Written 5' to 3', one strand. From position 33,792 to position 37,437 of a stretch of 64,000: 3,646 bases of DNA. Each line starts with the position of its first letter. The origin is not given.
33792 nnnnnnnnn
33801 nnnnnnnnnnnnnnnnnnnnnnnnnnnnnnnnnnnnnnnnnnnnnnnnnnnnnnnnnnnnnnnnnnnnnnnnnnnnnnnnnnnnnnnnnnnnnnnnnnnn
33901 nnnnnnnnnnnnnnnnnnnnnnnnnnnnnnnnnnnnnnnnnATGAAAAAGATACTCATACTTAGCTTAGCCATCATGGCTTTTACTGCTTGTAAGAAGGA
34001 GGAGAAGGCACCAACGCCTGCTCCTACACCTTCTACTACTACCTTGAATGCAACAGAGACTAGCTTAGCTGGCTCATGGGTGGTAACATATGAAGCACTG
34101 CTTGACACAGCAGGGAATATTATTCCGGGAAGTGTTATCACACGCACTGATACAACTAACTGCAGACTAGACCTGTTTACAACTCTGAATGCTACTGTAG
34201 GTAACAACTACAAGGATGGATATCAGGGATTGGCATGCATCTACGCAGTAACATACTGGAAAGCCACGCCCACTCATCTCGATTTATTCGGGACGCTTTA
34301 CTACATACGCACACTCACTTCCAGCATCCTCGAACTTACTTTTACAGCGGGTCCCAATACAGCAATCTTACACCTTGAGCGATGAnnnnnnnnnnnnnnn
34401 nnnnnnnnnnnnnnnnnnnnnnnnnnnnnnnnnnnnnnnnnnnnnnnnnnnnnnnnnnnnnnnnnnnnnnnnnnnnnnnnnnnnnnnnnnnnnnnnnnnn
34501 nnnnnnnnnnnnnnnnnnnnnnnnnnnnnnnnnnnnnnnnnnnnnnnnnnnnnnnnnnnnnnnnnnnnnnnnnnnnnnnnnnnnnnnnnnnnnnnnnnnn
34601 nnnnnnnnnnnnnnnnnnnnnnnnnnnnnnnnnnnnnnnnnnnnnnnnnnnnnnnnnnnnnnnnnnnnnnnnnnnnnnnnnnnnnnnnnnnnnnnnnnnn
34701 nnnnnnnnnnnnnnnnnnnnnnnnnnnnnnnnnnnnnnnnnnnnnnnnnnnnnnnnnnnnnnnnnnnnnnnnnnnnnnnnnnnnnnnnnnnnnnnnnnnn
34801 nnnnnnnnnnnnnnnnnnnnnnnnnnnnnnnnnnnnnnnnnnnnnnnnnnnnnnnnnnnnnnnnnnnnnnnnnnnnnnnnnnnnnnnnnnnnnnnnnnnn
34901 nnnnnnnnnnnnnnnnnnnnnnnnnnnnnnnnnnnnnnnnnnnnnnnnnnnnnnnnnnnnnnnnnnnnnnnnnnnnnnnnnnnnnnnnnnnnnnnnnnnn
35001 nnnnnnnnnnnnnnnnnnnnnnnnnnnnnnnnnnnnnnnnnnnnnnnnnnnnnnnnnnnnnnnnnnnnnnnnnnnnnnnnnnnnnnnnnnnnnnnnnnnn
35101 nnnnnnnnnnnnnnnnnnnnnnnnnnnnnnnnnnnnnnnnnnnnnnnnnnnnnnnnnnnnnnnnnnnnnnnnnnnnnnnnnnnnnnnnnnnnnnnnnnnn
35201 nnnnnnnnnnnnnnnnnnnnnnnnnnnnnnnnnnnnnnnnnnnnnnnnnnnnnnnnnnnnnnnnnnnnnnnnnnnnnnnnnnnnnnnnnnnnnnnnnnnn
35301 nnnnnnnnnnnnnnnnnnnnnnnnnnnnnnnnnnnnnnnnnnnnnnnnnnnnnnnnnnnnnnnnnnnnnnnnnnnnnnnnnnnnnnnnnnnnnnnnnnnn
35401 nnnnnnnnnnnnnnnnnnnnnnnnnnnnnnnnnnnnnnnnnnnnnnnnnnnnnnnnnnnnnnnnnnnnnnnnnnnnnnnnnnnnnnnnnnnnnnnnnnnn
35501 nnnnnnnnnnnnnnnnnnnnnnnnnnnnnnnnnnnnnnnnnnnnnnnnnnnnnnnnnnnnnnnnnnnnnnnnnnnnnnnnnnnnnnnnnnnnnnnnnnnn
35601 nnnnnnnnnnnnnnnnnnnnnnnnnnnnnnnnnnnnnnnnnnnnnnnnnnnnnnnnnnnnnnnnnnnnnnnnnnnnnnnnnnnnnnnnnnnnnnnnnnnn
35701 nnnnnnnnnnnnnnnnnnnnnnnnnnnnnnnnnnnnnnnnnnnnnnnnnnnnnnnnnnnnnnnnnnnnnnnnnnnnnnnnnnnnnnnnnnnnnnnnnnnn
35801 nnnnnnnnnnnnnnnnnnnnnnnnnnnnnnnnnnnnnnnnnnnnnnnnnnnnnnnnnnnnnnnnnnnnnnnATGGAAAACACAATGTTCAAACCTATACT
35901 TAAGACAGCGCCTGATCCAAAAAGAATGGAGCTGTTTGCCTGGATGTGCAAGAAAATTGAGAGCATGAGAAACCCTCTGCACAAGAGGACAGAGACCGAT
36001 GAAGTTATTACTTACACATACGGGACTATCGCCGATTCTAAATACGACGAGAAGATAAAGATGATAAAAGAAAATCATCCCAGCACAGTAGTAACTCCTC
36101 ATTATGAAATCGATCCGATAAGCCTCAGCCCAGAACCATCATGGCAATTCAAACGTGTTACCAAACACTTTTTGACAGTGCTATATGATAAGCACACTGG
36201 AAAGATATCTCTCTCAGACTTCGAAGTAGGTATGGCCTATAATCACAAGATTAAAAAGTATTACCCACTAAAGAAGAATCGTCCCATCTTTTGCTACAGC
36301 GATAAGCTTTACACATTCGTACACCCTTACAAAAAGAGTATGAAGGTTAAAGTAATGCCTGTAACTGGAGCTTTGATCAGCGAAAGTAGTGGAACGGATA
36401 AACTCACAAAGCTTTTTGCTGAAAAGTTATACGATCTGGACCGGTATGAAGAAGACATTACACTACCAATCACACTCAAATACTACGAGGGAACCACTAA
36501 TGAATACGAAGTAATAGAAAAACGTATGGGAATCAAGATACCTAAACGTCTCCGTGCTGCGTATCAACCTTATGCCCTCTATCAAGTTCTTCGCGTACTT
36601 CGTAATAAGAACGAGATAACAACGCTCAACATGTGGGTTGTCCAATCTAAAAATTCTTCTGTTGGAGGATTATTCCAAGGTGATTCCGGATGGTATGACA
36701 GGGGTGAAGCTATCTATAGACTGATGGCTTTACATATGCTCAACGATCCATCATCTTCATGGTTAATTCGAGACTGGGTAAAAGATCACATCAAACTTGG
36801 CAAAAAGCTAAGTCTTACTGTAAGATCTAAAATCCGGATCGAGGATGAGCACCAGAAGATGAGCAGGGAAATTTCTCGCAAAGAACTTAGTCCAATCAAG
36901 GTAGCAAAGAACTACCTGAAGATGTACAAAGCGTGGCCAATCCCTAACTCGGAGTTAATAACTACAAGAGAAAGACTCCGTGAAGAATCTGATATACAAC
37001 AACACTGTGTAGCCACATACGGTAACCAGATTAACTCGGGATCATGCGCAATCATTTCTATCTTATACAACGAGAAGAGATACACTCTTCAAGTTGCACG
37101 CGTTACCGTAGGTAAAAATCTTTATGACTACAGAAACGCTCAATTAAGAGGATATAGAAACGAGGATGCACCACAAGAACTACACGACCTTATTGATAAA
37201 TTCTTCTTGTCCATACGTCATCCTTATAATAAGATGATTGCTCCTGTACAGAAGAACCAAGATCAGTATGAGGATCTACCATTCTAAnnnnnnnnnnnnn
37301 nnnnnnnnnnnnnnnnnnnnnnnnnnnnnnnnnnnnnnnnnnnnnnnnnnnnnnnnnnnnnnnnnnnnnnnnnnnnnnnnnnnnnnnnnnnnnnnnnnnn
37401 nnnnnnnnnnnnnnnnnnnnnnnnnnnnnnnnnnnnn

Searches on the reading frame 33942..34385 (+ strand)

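Call 19: search_protein_families(library=phrogs, proteins=[window:33942-34385:+], max_evalue=0.01)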
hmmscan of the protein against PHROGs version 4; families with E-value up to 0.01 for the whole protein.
window:33942-34385:+ (147 aa): 2 families
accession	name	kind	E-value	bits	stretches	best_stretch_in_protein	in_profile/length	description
phrog_1904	-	lysis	0.0056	17.6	1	1-39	1-39/235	endolysin; lysM motif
phrog_30470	-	unknown function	0.0086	16.7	0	1-35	1-35/230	-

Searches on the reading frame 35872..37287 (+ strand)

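Call 12: search_protein_families(library=phrogs, proteins=[window:35872-37287:+])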
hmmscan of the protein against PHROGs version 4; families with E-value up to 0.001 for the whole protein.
window:35872-37287:+ (471 aa): 2 families
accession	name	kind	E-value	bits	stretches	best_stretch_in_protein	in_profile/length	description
phrog_8470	-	unknown function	7.4e-08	32.7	1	324-454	420-557/567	-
phrog_3169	-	unknown function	0.00037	20.7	1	369-444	392-462/474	-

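Call 20: search_protein_families(library=pfam, proteins=[window:35872-37287:+], max_evalue=0.01)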
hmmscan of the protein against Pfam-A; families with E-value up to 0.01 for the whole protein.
window:35872-37287:+ (471 aa): 1 family
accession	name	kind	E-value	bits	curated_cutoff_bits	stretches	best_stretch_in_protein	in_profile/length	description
PF14284.11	PcfJ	-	4.9e-06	26.8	25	1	319-439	23-144/147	PcfJ-like protein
